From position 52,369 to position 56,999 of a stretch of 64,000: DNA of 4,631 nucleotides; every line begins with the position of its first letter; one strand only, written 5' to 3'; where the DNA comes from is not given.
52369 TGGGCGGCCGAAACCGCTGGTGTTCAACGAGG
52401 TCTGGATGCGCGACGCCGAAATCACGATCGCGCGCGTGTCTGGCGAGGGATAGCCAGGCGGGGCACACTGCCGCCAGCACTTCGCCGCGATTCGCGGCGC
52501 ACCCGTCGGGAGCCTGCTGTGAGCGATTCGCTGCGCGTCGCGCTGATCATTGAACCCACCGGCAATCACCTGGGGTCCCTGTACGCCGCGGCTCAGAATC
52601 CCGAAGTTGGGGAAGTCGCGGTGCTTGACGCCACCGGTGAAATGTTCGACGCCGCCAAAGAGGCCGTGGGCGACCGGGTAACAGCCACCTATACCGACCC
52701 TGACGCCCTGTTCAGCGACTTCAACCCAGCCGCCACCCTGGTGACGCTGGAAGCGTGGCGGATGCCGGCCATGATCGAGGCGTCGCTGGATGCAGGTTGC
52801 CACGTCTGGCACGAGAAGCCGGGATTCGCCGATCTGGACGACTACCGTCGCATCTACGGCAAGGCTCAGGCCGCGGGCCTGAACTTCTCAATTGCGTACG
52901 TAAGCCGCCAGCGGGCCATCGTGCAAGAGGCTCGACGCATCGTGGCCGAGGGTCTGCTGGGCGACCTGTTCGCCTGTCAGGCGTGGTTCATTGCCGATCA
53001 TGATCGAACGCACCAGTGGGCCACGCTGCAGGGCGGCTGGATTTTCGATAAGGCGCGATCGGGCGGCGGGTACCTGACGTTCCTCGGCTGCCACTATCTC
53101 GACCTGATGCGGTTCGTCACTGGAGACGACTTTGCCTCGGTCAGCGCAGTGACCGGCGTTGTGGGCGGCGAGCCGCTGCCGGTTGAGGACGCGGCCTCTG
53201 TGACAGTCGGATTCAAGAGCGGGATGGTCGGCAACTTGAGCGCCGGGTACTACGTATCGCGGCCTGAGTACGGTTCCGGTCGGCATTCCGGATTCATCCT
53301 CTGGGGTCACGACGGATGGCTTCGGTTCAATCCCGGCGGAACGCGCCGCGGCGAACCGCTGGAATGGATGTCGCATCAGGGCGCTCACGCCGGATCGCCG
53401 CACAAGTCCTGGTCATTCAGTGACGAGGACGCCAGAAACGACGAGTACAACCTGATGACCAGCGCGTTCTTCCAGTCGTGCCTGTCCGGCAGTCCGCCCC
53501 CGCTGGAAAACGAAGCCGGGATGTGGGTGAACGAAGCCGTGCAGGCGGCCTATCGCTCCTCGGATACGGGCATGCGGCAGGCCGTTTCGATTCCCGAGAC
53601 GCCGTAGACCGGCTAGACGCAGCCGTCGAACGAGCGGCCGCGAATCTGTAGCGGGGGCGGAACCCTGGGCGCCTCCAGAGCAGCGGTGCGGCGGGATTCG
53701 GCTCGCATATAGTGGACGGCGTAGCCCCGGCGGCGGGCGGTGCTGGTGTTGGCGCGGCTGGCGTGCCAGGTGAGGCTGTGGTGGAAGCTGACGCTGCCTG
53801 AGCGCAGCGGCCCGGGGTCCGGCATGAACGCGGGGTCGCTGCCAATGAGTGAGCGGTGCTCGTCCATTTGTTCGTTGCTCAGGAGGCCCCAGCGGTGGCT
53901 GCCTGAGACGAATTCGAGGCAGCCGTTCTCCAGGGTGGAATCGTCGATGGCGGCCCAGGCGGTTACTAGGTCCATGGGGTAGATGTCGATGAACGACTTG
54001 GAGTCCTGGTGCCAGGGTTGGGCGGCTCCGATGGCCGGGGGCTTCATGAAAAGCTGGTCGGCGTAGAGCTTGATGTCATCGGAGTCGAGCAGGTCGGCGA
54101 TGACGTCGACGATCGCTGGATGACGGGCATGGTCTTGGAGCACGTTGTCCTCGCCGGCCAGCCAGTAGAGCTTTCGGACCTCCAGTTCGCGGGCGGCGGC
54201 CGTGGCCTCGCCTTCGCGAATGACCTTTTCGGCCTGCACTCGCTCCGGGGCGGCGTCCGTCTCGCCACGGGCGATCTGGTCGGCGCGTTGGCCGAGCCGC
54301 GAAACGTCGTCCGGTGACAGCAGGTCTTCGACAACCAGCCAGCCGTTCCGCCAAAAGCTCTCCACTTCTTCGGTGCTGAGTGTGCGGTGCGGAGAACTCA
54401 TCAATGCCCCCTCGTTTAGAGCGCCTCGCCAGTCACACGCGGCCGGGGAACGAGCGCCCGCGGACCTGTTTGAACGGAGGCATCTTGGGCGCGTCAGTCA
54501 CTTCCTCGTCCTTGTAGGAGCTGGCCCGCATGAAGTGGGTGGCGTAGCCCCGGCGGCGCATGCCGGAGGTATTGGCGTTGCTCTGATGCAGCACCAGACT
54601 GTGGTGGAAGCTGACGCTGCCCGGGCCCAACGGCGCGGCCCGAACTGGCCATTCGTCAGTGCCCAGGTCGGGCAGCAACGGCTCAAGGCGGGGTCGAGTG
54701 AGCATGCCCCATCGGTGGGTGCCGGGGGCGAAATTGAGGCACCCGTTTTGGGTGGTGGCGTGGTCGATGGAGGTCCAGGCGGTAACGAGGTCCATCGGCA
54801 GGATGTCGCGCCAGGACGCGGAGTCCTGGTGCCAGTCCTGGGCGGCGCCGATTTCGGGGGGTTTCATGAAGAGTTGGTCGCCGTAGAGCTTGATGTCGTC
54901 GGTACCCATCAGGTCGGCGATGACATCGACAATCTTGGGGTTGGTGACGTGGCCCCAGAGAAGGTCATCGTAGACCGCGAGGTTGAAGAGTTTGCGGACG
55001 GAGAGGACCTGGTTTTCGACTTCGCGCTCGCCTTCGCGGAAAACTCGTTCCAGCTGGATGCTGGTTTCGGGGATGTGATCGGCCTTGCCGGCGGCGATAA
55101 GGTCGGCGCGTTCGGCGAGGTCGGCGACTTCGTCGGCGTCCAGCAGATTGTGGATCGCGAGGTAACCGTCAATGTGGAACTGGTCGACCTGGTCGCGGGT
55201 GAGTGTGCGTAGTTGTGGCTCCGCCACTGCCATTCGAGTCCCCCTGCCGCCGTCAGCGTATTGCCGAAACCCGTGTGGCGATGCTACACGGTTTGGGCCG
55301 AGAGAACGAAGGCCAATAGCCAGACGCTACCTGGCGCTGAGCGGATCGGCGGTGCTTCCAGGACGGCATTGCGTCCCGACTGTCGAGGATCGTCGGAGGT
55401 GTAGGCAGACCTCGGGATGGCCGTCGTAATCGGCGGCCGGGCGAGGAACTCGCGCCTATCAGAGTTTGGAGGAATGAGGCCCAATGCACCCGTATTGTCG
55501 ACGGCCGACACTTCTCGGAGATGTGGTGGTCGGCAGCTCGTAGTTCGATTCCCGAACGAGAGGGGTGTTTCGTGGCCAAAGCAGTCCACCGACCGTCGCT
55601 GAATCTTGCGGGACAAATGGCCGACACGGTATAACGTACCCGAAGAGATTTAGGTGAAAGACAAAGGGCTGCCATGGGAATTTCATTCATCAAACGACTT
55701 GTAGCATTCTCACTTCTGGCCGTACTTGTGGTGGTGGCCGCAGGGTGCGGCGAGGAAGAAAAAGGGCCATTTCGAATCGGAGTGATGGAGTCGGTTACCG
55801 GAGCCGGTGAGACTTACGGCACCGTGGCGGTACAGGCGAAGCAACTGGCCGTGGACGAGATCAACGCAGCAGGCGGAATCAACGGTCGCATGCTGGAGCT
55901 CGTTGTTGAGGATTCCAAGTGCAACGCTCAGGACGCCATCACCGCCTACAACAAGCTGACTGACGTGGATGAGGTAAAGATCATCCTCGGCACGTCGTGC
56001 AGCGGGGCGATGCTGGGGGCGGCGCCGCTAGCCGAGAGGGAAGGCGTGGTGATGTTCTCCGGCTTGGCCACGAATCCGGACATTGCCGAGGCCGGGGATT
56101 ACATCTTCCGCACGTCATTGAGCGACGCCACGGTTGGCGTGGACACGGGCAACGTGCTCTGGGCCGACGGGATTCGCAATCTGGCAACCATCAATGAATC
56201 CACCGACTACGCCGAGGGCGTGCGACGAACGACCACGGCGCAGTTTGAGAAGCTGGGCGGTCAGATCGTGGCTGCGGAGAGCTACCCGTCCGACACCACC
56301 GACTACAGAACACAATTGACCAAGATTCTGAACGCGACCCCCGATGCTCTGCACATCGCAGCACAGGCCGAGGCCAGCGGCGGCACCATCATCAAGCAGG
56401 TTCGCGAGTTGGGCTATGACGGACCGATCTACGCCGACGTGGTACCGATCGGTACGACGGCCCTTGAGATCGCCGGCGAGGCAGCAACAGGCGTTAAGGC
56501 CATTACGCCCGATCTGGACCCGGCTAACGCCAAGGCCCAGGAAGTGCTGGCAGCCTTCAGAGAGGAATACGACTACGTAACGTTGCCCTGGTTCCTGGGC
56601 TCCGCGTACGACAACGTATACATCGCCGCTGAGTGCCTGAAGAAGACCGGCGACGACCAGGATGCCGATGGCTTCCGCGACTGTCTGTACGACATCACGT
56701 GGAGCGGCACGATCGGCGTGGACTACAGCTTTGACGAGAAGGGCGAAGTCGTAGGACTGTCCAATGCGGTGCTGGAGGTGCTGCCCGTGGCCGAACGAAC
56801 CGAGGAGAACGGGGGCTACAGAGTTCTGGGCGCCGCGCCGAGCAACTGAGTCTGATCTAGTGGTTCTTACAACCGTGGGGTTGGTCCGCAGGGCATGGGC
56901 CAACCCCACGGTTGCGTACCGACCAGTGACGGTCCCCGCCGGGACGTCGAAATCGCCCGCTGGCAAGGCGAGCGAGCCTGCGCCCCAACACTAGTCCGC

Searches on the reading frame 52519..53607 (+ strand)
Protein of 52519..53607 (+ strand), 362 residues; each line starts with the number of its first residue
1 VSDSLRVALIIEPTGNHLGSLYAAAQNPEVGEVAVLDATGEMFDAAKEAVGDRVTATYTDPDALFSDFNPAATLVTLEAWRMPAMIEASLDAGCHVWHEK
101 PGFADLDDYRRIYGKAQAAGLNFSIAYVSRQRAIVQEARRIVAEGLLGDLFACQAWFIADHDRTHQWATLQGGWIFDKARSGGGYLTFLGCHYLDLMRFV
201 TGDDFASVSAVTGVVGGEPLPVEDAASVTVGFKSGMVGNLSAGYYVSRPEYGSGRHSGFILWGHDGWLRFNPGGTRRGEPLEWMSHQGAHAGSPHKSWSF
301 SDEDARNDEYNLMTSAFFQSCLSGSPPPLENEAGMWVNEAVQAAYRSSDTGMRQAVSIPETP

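Call 43: search_protein_families(library=pfam, max_evalue=0.000001, proteins=[window:52519-53607:+])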
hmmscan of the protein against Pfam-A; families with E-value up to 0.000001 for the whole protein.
window:52519-53607:+ (362 aa): 2 families
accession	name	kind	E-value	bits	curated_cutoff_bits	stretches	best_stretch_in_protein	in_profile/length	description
PF22725.1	GFO_IDH_MocA_C3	-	4e-22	79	27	1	135-268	1-123/124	GFO/IDH/MocA C-terminal domain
PF02894.22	GFO_IDH_MocA_C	-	1.2e-12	48.6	22.9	1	142-352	4-214/218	Oxidoreductase family, C-terminal alpha/beta domain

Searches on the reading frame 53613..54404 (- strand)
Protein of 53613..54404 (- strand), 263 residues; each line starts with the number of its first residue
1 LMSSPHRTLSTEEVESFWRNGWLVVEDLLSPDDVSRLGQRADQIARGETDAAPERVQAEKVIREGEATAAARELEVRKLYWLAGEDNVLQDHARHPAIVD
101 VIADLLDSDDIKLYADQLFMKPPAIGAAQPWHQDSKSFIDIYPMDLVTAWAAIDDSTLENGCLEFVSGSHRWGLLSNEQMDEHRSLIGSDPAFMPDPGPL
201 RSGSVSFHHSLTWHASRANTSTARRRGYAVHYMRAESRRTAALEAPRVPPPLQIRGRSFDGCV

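Call 44: search_protein_families(library=pfam, max_evalue=0.000001, proteins=[window:53613-54404:-])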
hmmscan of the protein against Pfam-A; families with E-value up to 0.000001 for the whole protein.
window:53613-54404:- (263 aa): 1 family
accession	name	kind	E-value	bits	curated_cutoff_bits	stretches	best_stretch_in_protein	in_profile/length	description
PF05721.19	PhyH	-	1.7e-37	130.2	22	1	19-227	3-213/213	Phytanoyl-CoA dioxygenase (PhyH)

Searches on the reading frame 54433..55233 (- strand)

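Call 44: search_protein_families(library=pfam, max_evalue=0.000001, proteins=[window:54433-55233:-])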
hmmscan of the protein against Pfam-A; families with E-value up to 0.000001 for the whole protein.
window:54433-55233:- (266 aa): 1 family
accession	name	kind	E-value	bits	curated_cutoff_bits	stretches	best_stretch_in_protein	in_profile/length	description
PF05721.19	PhyH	-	1.6e-34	120.5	22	1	19-229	1-213/213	Phytanoyl-CoA dioxygenase (PhyH)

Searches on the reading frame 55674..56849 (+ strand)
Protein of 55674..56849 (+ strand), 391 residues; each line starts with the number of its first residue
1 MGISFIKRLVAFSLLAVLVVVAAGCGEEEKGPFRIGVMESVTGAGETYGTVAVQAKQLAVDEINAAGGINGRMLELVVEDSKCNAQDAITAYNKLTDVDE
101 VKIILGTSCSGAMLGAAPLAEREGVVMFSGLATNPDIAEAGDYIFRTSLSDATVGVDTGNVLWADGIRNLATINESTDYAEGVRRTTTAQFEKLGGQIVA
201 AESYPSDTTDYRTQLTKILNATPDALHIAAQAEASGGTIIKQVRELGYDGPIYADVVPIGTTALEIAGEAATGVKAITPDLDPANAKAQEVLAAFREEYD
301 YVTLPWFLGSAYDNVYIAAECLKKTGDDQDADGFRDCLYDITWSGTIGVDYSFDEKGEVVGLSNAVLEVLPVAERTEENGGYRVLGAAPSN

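Call 44: search_protein_families(library=pfam, max_evalue=0.000001, proteins=[window:55674-56849:+])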
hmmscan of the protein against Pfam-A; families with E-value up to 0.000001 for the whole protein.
window:55674-56849:+ (391 aa): 3 families
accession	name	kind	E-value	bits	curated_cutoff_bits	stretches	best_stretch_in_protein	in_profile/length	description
PF13458.12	Peripla_BP_6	-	4.6e-52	178.2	31.7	1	33-358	2-328/343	Periplasmic binding protein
PF01094.35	ANF_receptor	-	4.4e-23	82.3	25.4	1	54-360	4-341/353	Receptor family ligand binding region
PF13433.12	Peripla_BP_5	-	5.8e-17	62.3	27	1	34-229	2-195/363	Periplasmic binding protein domain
